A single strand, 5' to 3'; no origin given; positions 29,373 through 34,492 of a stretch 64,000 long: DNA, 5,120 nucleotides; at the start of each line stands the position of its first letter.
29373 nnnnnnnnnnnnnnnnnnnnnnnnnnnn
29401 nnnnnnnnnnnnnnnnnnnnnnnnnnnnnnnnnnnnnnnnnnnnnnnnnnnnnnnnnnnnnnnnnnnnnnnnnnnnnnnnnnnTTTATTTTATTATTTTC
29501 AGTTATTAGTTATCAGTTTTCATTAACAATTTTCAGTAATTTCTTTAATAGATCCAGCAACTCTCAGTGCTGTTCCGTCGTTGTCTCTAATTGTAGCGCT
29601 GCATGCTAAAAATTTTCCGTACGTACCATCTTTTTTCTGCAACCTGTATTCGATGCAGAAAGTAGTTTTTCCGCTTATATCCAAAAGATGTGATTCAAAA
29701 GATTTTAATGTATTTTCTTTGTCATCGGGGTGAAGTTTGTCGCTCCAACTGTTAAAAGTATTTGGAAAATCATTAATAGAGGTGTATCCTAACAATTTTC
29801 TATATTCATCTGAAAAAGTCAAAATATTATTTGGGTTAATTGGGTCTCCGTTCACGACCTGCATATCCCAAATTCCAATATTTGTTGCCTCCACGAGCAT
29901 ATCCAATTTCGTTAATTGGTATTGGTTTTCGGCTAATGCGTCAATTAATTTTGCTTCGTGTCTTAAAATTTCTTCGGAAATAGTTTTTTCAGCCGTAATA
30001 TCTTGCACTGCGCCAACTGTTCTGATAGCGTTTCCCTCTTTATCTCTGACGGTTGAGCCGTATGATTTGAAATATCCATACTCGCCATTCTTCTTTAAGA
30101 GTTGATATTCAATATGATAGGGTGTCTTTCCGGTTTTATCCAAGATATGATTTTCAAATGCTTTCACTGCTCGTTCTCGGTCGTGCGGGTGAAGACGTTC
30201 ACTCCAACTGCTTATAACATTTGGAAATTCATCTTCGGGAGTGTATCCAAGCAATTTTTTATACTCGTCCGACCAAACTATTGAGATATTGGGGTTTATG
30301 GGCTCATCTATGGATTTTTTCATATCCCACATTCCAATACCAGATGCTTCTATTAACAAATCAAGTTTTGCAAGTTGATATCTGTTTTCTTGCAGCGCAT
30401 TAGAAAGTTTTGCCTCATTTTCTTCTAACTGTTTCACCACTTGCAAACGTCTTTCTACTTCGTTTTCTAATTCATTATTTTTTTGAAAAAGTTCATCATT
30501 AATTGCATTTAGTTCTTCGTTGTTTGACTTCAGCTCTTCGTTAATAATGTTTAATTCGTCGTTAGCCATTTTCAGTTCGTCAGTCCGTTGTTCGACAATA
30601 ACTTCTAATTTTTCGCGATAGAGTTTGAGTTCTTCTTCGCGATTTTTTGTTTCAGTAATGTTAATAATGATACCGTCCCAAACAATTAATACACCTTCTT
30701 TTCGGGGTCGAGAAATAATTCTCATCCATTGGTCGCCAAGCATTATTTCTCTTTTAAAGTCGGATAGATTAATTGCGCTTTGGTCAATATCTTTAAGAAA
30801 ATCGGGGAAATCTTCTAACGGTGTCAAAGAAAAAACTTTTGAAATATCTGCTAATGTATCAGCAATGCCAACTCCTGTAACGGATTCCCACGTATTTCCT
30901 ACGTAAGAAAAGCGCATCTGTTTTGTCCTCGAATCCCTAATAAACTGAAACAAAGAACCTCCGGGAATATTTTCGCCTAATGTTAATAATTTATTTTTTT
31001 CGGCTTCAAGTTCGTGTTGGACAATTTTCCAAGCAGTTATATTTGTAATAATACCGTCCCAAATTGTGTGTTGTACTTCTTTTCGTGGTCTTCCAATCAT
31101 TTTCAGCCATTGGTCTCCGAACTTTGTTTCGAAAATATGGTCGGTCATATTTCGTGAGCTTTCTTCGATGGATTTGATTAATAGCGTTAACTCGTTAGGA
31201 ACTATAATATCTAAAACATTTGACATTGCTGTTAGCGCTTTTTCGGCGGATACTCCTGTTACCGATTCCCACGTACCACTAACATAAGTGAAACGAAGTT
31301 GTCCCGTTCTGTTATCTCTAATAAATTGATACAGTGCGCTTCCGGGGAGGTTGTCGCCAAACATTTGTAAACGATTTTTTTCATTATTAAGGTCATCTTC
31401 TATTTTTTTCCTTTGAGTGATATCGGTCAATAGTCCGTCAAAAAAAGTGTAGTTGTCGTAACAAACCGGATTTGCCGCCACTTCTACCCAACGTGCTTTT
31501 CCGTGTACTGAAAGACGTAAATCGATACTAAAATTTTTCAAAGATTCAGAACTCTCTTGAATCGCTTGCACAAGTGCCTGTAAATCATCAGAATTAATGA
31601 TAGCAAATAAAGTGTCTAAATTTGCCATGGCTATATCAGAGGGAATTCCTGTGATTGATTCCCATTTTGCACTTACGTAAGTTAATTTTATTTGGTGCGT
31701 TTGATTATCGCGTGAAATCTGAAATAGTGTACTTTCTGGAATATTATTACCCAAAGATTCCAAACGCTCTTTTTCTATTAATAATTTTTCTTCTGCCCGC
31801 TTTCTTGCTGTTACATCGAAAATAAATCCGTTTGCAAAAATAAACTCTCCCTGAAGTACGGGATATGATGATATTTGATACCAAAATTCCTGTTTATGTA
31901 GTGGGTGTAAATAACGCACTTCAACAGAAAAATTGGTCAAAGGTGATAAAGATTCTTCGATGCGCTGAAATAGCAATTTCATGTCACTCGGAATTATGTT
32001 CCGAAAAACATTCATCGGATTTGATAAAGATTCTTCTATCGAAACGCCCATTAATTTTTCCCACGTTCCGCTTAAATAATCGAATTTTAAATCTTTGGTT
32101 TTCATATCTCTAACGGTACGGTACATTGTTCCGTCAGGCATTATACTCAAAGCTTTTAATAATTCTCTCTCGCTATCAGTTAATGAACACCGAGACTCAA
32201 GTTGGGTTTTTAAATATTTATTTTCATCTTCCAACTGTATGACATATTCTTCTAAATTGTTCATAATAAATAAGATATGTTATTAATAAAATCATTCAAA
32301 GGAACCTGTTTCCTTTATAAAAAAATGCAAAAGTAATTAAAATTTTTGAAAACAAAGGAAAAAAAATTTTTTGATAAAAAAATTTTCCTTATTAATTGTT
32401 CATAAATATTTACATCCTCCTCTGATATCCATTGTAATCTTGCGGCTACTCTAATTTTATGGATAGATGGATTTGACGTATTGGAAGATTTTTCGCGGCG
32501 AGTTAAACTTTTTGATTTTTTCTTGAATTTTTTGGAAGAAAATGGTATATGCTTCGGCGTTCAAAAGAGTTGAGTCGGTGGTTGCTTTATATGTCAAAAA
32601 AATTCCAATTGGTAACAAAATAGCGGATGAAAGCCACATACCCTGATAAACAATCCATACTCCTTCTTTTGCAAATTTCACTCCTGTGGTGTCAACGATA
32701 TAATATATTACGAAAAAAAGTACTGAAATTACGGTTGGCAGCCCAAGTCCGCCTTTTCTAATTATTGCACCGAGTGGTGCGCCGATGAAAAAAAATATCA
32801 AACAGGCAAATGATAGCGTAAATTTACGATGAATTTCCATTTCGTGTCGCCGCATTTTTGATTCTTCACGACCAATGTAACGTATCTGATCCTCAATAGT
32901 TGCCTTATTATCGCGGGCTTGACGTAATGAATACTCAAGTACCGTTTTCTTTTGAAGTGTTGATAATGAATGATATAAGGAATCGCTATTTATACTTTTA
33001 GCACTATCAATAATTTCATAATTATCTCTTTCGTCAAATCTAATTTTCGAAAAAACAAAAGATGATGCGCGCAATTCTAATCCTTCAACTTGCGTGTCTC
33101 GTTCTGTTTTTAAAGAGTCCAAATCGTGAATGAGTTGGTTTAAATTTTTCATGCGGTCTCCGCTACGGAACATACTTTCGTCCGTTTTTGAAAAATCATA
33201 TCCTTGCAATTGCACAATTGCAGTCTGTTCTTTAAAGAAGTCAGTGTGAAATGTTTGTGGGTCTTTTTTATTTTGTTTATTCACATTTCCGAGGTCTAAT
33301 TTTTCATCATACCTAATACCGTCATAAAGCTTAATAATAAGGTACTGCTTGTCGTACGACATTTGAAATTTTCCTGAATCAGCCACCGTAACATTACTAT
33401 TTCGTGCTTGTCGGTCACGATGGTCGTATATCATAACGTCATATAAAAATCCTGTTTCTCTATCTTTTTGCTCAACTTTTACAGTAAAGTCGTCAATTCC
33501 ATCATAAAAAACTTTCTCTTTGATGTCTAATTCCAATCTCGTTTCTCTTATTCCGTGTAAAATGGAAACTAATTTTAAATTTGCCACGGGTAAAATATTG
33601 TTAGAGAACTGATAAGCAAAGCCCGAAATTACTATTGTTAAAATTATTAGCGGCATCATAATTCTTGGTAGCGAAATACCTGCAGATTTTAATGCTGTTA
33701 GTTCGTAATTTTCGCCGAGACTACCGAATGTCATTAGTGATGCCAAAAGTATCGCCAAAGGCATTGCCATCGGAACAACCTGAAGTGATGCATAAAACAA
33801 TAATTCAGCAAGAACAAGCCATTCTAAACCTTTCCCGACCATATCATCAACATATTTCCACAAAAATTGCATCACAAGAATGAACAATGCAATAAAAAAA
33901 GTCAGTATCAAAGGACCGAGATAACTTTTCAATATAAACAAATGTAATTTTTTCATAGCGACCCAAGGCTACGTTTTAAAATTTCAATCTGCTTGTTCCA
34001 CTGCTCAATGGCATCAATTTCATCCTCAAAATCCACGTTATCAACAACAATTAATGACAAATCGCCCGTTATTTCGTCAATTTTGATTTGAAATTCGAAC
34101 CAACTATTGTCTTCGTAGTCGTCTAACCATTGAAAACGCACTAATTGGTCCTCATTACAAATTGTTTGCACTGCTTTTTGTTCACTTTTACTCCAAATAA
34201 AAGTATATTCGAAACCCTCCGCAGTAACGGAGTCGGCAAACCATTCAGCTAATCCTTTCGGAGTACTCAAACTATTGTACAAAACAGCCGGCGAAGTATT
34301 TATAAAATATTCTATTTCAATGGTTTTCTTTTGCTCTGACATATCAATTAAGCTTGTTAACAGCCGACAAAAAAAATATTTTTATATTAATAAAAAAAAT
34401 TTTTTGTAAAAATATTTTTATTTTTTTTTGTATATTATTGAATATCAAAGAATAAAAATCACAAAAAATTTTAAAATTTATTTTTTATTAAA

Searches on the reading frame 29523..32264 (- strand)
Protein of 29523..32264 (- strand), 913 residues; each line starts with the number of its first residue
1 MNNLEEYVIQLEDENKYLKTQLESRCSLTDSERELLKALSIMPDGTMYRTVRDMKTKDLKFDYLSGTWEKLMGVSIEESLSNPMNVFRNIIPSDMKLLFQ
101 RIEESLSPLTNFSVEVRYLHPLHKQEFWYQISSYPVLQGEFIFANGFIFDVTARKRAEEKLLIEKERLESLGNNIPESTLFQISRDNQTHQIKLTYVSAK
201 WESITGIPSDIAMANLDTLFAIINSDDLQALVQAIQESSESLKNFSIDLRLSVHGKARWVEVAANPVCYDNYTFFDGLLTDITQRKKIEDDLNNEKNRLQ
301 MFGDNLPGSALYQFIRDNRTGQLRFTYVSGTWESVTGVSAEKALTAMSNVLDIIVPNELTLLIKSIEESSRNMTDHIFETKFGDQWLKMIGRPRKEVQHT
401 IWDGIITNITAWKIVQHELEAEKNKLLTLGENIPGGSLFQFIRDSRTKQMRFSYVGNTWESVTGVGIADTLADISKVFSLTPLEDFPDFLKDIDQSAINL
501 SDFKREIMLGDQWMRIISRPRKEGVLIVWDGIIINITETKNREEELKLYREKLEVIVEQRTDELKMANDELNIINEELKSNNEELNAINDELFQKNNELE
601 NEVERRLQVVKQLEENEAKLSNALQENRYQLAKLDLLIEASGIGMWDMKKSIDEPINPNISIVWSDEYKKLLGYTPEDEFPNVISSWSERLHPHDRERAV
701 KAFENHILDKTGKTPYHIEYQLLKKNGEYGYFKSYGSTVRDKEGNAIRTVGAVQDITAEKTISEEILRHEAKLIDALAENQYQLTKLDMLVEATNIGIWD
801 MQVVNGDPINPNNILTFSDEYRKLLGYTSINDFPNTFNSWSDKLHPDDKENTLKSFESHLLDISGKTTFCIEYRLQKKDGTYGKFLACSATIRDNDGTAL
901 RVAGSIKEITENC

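Call 21: search_protein_families(library=pfam, proteins=[window:29523-32264:-], max_evalue=0.001)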
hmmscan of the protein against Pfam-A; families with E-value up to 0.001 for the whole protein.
window:29523-32264:- (913 aa): 4 families
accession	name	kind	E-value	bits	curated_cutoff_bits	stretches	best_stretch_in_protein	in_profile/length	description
PF08447.18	PAS_3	-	1.1e-60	202.4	25.6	4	662-752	2-88/89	PAS fold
PF13426.13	PAS_9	-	3.3e-18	66.3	27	1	664-758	16-103/103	PAS domain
PF00989.32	PAS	-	3.9e-14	53.1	22.6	0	194-268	23-97/113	PAS fold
PF08448.16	PAS_4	-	7.5e-05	23.4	23.1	0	712-760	62-109/110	PAS fold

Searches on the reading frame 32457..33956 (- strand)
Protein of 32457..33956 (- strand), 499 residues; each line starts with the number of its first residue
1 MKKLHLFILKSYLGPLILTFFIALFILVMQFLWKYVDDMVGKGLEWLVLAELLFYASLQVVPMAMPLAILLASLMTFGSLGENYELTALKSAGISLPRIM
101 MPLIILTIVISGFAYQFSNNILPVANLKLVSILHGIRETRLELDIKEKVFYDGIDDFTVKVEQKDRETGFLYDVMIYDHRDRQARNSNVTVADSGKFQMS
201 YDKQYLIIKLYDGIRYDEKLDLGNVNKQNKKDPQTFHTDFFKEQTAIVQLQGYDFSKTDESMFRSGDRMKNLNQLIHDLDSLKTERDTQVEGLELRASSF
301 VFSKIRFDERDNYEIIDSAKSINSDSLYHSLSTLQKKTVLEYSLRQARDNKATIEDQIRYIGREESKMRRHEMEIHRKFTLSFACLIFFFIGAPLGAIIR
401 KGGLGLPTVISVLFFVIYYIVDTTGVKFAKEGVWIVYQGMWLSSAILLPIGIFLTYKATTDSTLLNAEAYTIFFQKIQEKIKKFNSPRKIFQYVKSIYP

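Call 21: search_protein_families(library=pfam, proteins=[window:32457-33956:-], max_evalue=0.001)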
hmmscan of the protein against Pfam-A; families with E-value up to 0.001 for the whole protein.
window:32457-33956:- (499 aa): 1 family
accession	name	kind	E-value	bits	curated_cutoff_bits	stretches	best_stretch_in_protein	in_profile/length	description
PF03739.19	LptF_LptG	-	3.2e-71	240.7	27.9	1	8-457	3-353/353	Lipopolysaccharide export system permease LptF/LptG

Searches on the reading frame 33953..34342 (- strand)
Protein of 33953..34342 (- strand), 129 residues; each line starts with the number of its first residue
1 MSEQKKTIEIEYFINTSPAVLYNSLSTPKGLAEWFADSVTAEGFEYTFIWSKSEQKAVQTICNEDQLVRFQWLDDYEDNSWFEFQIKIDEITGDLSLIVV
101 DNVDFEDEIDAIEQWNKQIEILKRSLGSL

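Call 21: search_protein_families(library=pfam, proteins=[window:33953-34342:-], max_evalue=0.001)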
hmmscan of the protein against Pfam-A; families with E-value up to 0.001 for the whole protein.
window:33953-34342:- (129 aa): 1 family
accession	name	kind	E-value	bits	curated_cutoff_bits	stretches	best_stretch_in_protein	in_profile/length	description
PF19569.5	START_2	-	4.3e-28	98.2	23.6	1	1-127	1-125/126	START-like superfamily domain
